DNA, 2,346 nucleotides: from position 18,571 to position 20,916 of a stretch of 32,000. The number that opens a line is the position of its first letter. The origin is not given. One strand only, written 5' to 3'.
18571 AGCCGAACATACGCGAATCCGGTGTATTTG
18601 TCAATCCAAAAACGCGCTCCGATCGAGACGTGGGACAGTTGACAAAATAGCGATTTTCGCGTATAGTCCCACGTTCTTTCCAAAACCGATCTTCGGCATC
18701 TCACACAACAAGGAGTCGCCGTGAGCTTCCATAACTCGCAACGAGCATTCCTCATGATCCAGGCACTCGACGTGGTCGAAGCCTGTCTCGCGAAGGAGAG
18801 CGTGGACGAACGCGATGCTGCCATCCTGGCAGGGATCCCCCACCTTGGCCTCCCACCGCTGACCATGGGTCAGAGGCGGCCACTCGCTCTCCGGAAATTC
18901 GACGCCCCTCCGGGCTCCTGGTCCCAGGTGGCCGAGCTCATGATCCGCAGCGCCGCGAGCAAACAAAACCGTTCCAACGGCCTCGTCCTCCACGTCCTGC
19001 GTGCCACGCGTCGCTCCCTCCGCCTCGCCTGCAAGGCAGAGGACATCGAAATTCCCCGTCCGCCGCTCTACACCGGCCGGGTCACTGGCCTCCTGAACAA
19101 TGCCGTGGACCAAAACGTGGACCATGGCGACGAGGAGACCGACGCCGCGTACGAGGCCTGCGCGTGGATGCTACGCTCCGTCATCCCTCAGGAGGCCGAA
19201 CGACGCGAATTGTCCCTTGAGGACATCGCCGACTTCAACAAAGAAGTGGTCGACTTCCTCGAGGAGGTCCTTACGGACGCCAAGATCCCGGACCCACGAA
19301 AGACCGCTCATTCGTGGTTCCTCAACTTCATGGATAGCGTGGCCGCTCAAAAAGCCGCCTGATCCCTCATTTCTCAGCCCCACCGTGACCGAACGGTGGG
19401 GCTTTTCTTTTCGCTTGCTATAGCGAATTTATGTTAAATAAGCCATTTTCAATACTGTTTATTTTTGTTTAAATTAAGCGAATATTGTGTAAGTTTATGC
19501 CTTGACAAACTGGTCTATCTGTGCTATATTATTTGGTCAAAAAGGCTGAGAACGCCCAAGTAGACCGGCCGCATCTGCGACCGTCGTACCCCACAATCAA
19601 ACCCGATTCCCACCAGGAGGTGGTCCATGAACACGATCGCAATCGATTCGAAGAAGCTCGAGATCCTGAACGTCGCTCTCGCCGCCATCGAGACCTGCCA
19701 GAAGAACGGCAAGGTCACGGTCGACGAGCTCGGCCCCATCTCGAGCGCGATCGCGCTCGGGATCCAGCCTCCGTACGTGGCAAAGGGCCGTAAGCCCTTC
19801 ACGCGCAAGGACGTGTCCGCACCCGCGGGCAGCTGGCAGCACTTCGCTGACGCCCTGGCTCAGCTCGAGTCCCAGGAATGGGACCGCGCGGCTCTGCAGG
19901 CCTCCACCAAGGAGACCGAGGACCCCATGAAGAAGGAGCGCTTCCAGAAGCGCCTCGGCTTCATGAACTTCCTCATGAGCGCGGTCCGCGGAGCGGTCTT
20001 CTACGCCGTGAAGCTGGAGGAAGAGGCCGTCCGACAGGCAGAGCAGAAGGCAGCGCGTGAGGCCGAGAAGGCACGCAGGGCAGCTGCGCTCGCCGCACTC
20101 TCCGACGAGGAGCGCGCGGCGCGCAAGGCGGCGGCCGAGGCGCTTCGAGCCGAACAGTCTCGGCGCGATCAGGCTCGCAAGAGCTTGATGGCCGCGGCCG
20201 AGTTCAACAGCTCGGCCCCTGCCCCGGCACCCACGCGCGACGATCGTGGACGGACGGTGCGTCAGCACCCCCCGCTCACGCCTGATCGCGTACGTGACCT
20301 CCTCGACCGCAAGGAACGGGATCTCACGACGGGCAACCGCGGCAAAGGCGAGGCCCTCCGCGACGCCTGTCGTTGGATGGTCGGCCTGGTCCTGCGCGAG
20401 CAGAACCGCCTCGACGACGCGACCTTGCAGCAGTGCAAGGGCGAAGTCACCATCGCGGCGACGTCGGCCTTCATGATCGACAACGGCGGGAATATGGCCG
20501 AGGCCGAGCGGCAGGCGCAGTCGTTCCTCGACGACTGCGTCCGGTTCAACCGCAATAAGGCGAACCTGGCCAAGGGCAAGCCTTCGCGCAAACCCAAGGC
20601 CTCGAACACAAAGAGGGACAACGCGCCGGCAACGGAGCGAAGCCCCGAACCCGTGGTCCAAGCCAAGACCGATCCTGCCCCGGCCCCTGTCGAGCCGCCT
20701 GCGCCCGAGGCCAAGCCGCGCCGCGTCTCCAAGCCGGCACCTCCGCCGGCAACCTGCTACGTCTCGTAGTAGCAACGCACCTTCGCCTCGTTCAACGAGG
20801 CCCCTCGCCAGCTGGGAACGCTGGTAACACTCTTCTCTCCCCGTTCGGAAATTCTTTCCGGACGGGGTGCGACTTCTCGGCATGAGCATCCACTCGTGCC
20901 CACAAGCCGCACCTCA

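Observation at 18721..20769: Tandem pair of uncharacterised paralogs, each with a near-consensus promoter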

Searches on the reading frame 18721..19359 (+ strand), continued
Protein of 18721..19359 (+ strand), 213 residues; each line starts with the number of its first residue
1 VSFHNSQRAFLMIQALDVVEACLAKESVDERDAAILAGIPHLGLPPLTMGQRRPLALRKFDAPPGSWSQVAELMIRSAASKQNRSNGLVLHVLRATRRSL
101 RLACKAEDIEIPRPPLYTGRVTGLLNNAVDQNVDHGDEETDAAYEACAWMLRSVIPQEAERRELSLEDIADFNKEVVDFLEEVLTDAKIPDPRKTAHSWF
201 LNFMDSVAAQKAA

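Call 94: find_encoding_contigs(protein=P0016, flank=8000, max_places=2)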
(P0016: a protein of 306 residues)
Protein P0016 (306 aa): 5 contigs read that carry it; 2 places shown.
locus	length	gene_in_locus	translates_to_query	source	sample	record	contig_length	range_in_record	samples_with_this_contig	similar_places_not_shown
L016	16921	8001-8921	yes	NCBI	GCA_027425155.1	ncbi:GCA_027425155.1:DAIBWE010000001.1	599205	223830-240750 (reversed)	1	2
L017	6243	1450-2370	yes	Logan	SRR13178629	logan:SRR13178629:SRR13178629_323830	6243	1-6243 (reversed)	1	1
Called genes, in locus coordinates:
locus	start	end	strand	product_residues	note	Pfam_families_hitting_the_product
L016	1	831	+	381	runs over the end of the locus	-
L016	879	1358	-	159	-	-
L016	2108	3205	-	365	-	-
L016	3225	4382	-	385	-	-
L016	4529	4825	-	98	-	-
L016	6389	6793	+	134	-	-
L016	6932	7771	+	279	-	-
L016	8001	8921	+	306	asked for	-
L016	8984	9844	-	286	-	PF00398:RrnaAD, PF13649:Methyltransf_25 (weak)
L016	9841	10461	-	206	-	PF01300:Sua5_yciO_yrdC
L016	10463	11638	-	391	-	PF03462:PCRF, PF00472:RF-1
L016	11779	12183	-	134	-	PF09685:MamF_MmsF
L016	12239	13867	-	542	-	PF00118:Cpn60_TCP1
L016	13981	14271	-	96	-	PF00166:Cpn10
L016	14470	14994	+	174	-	PF00398:RrnaAD, PF01564:Spermine_synth (weak), PF13649:Methyltransf_25 (weak)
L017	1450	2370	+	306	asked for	-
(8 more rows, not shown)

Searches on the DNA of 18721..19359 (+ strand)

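Call 71: search_rna_families(source=L005, threshold=gathering)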
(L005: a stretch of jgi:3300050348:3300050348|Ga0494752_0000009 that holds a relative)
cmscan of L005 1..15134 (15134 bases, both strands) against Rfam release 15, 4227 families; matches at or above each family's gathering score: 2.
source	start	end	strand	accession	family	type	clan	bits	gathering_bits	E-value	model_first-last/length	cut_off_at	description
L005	8096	9599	-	RF00177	SSU_rRNA_bacteria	Gene; rRNA;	CL00111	1430.7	50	0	1-1533/1533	no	Bacterial small subunit ribosomal RNA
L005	6488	6561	-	RF00005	tRNA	Gene; tRNA;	CL00001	70.6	29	5.2e-14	1-71/71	no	tRNA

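Call 87: search_rna_families(sources=[L006, L007, L008, L011, L012, L013, L014, L015], threshold=gathering)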
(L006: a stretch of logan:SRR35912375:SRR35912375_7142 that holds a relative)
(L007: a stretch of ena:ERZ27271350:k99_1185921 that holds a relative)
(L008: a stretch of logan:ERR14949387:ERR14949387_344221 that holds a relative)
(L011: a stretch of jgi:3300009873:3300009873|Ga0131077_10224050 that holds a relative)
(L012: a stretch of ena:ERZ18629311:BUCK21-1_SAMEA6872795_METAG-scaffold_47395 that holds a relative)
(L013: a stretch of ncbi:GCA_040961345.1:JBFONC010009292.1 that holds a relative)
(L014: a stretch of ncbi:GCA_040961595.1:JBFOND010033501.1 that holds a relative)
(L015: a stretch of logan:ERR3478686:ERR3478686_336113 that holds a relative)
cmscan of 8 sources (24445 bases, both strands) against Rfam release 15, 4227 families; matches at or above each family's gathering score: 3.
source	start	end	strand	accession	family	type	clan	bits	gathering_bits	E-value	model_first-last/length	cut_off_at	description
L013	1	937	-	RF00177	SSU_rRNA_bacteria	Gene; rRNA;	CL00111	855.4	50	2.8e-270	1-935/1533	3'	Bacterial small subunit ribosomal RNA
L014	1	802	-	RF00177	SSU_rRNA_bacteria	Gene; rRNA;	CL00111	737.8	50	1.5e-232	1-808/1533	3'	Bacterial small subunit ribosomal RNA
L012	1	532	-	RF00177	SSU_rRNA_bacteria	Gene; rRNA;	CL00111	476.6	50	1.1e-148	1-538/1533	3'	Bacterial small subunit ribosomal RNA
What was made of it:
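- In L005, L012, L013 and L014 the gene starts 400-600 bp from the 5' end of the divergent 16S gene (calls 71, 87).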

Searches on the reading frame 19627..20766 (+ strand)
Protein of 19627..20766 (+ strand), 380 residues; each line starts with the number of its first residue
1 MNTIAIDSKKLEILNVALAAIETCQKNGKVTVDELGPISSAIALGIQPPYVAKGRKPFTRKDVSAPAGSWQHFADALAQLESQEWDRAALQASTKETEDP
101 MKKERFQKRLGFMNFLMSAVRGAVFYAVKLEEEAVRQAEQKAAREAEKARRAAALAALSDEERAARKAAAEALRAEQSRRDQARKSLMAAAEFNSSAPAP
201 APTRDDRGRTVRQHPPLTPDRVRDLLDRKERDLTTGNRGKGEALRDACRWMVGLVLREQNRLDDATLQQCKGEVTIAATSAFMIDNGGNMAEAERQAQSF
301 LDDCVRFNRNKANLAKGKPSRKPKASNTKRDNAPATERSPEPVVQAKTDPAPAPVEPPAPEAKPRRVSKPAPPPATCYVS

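Call 4: search_protein_families(library=pfam, proteins=[window:19627-20766:+], max_evalue=1)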
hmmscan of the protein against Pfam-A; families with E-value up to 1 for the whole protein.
window:19627-20766:+ (380 aa): 2 families
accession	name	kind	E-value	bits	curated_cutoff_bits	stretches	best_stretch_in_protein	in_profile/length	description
PF16636.10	APC_u15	-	0.037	14.8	27.5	1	300-339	1-40/81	Unstructured region on APC between APC_crr regions 5 and 6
PF11773.13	ComGE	-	0.78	10.1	25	1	4-27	30-53/82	Competence system putative prepilin ComGE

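Call 9: search_protein_families(library=phrogs, proteins=[window:19627-20766:+], max_evalue=1)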
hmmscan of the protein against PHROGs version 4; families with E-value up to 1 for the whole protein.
window:19627-20766:+ (380 aa): 4 families
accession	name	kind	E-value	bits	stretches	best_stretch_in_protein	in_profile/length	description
phrog_5370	-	unknown function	0.034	15.5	1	130-165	73-108/112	-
phrog_29361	-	unknown function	0.16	13.4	1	111-159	41-87/108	-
phrog_30970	-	unknown function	0.2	13.1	1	278-313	56-90/112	-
phrog_20449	-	unknown function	0.42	10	1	139-220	448-528/663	-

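Call 10: search_protein_families(library=ncbifam, proteins=[window:19627-20766:+], max_evalue=1)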
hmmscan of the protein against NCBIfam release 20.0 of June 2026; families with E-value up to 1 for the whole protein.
window:19627-20766:+ (380 aa): 1 family
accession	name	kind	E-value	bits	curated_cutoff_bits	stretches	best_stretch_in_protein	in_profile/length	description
NF040669.1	MtaC2_Meth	equivalog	0.12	11.7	450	1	123-194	13-87/267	methanol--corrinoid protein MtaC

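Call 11: search_protein_families(library=padloc, proteins=[window:19627-20766:+], max_evalue=1)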
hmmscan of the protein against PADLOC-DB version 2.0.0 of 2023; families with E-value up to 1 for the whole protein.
window:19627-20766:+ (380 aa): 0 families

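Call 13: find_homologous_proteins(query=window:19627-20766:+)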
Query window:19627-20766:+ (380 aa): 1 proteins with E <= 0.001 among 8000 candidates.
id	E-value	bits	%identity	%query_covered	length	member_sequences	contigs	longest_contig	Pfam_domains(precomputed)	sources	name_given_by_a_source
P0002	8.7e-241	816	100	100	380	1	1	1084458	-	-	-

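Call 17: find_encoding_contigs(protein=P0002, flank=10000, max_places=6)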
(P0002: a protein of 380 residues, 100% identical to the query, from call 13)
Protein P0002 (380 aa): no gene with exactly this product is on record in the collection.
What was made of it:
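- Tried and rejected: An exact look-up of B returned no contig (call 17).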

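Call 23: search_solved_structures(query=window:19627-20766:+, max_evalue=1)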
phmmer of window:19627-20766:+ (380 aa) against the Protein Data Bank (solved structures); distinct sequences matched with E-value up to 1: 0.

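Call 38: find_related_loci(query=A6, collection=metagenome_contigs, flank=10000)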
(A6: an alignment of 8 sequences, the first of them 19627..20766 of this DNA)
Query A6 (380 aa) in metagenome_contigs; peptide patterns used: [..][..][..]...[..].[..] (x = any residue, [..] = any of these).
56 stretches matched a pattern; 3 encode a relative of the query (tblastn E <= 1e-3); 3 distinct loci.
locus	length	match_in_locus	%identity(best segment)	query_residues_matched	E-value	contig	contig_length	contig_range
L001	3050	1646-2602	31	11-303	3e-31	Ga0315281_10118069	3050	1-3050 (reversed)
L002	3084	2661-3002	43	6-124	7e-30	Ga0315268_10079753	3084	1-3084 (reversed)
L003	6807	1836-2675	32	11-301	8e-29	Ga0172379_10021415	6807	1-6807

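Call 40: find_related_loci(query=A6, collection=viral_contigs, flank=10000)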
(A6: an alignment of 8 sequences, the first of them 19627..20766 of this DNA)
Query A6 (380 aa) in viral_contigs; peptide patterns used: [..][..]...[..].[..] (x = any residue, [..] = any of these).
14 stretches matched a pattern, but none encodes a relative of the query by tblastn (E <= 1e-3).

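Call 42: find_related_loci(query=A7, collection=genome_contigs, flank=10000)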
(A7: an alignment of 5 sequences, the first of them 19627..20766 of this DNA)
Query A7 (380 aa) in genome_contigs; peptide patterns used: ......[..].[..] (x = any residue, [..] = any of these).
12 stretches matched a pattern; 1 encode a relative of the query (tblastn E <= 1e-3); 1 distinct loci.
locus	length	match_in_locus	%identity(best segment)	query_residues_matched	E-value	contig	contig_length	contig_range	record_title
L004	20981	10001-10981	30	4-326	7e-29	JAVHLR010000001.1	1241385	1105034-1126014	MAG: Patescibacteria group bacterium isolate Ess09-17 NODE_1_length_1241385_cov_18.045301, whole genome shotgun sequence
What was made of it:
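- Tried and rejected: A narrower alignment then found one genome and three metagenome loci (calls 38, 42).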

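Call 56: predict_structure(alignment_id=A4)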
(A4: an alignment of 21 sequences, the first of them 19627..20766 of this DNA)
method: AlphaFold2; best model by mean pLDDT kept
length: 380 residues; sequences in the alignment: 21
mean_pLDDT: 84.9   pTM: 0.49
mean pLDDT of the five models: 84.9, 84.2, 84.1, 83.5, 83.4
residues with pLDDT >= 90: 274; 70-90: 19; 50-70: 28; < 50: 59
segments of 3 or more residues with pLDDT < 50: 199-205, 208-212, 326-352, 367-371, 375-380
pLDDT, mean of each block of 10 residues (from residue 1): 68 97 98 97 96 95 96 97 98 98 98 97 97 95 97 97 97 97 94 67 44 79 97 91 97 96 96 98 96 97 96 81 51 45 42 51 49 45
secondary structure, 60 per line:
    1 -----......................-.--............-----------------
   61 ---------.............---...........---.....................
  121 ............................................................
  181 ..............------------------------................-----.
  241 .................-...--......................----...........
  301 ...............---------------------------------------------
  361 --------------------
elements in order: H6-27 H32-43 H70-82 H87-96 H100-194 H219-234 H240-257 H264-285 H290-315
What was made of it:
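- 20008..20208 (+): Gene B, Glu/Arg/Lys/Ala-rich helical spacer (aa 128-194). It continues the 95-residue helix H100-194 in the model (call 56).
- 20209..20280 (+): Gene B, disordered Pro/Ala-rich linker (aa 195-218). pLDDT is below 50 for residues 199-212 (call 56).
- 20572..20769 (+): Gene B, disordered basic Pro/Lys/Ala-rich tail (aa 316-380). It ends in ..................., then the stop codon. pLDDT is 42-51 (call 56).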

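Call 60: fold_search(model_id=the predicted structure, library=pdb)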
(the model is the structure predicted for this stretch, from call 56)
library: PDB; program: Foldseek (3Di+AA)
matches with E <= 10: 175; with E <= 0.001: 0
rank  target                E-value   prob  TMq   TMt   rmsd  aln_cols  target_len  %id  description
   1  5iz2_B                8.1e-01  0.51  0.16  0.36   5.4        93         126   12  Crystal structure of the N. clavipes spidroin NTD at pH 6.5 (released 2016-07-27)
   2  2yfb_A                8.1e-01  0.15  0.15  0.22  34.8       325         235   13  X-ray structure of McpS ligand binding domain in complex with succinate (released 2012-04-18)
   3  6o6p_A                1.4e+00  0.57  0.19  0.33   6.0       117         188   19  Structure of the regulator FasR from Mycobacterium tuberculosis in complex with DNA (released 2020-03-11)
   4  7e1j_F                1.4e+00  0.28  0.12  0.31   7.8        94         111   11  Crystal structure of Pr55Gag-matrix domain in complex with IP6 in space group C121 (released 2021-08-04)
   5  7pua_Fh               1.8e+00  0.15  0.13  0.19  18.8       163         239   10  Middle assembly intermediate of the Trypanosoma brucei mitoribosomal small subunit (released 2022-03-02)
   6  8ccr                  1.9e+00  0.35  0.14  0.40   9.4        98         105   11  Crystal structure of the T19D mutant of the de novo diheme binding 4D2 (released 2023-08-09)
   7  2qtq_A                2.0e+00  0.21  0.16  0.25   6.6       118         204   14  Crystal structure of a predicted dna-binding transcriptional regulator (saro_1072) from novosphingobium aromaticivoran (released 2007-08-21)
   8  7e1j_B                2.3e+00  0.16  0.11  0.28   7.5        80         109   11  Crystal structure of Pr55Gag-matrix domain in complex with IP6 in space group C121 (released 2021-08-04)
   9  5j1g_A                2.3e+00  0.06  0.14  0.21  32.9       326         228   12  Structure of the spectrin repeats 7 and 8 of the plakin domain of plectin (released 2016-07-20)
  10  8ep7_A                2.5e+00  0.11  0.09  0.11  11.7       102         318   14  Crystal Structure of the Ketol-acid Reductoisomerase from Bacillus anthracis in complex with NADP (released 2022-10-19)
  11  6stj_B                2.6e+00  0.20  0.13  0.31  10.4       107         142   10  Selective Affimers Recognize BCL-2 Family Proteins Through Non-Canonical Structural Motifs (released 2020-09-30)
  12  9l4c_C                2.7e+00  0.13  0.13  0.12   7.5        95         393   18  ATR Spiral -ATRIP bound with RP-3500 (released 2025-05-21)
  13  8gjg_A                2.7e+00  0.10  0.10  0.19  11.9       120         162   12  De novo design of high-affinity protein binders to bioactive helical peptides (released 2024-01-10)
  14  2cpt_MODEL_1_A        2.9e+00  0.20  0.15  0.37  12.0       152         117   13  Solution structure of MIT domain from human SKD1 (released 2005-11-19)
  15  3on4_C                3.0e+00  0.25  0.18  0.30   6.1       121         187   12  Crystal structure of TetR transcriptional regulator from Legionella pneumophila (released 2010-09-22)
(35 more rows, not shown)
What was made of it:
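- The TetR-family Foldseek matches are chance-level (E above 1, TM-score at most 0.33; call 60).
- Tried and rejected: The TetR-like Foldseek matches are chance-level (call 60).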

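Call 61: search_protein_families(library=pfam, alignment_id=A4, max_evalue=1)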
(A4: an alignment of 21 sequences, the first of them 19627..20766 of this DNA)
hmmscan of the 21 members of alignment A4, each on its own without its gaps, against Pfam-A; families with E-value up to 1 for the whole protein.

A. member 1, window:19627-20766:+ (380 aa): 2 families
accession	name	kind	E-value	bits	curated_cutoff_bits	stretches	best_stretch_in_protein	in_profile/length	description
PF16636.10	APC_u15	-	0.037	14.8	27.5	1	300-339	1-40/81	Unstructured region on APC between APC_crr regions 5 and 6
PF11773.13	ComGE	-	0.78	10.1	25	1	4-27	30-53/82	Competence system putative prepilin ComGE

B. families by the number of members that match (of 21 scanned): 18 families
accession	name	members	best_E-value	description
PF13767.11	DUF4168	1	0.0083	Domain of unknown function (DUF4168)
PF06305.16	LapA_dom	1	0.016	Lipopolysaccharide assembly protein A domain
PF13010.11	pRN1_helical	1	0.022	Primase helical domain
PF19610.4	DUF6115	1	0.023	Family of unknown function (DUF6115)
PF07793.16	DUF1631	1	0.026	Protein of unknown function (DUF1631)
PF09581.16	Spore_III_AF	1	0.032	Stage III sporulation protein AF (Spore_III_AF)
PF16636.10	APC_u15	1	0.037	Unstructured region on APC between APC_crr regions 5 and 6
PF02840.20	Prp18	1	0.07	Prp18 domain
PF02921.19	UCR_TM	1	0.11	Ubiquinol cytochrome reductase transmembrane region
PF25418.1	DUF7890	1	0.15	Domain of unknown function (DUF7890)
PF20271.3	CATASP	1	0.18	CATRA-Associated Small Protein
PF04145.20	Ctr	1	0.18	Ctr copper transporter family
PF12960.12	DUF3849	1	0.22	Protein of unknown function (DUF3849)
PF05680.17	ATP-synt_E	1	0.22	ATP synthase E chain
PF06998.16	DUF1307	1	0.24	Protein of unknown function (DUF1307)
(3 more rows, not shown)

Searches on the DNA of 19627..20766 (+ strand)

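Call 44: search_rna_families(sources=[L001, L002, L003, L004], threshold=gathering)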
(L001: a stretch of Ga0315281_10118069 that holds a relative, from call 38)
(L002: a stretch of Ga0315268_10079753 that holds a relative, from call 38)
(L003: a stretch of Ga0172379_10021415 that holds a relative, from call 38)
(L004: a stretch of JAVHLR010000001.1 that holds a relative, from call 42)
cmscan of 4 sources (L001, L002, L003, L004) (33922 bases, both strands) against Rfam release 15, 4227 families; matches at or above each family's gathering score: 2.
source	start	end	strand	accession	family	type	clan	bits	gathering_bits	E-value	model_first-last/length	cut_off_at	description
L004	7061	8566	-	RF00177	SSU_rRNA_bacteria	Gene; rRNA;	CL00111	1423.6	50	0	1-1533/1533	no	Bacterial small subunit ribosomal RNA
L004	5658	5731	+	RF00005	tRNA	Gene; tRNA;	CL00001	70.6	29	1.2e-13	1-71/71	no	tRNA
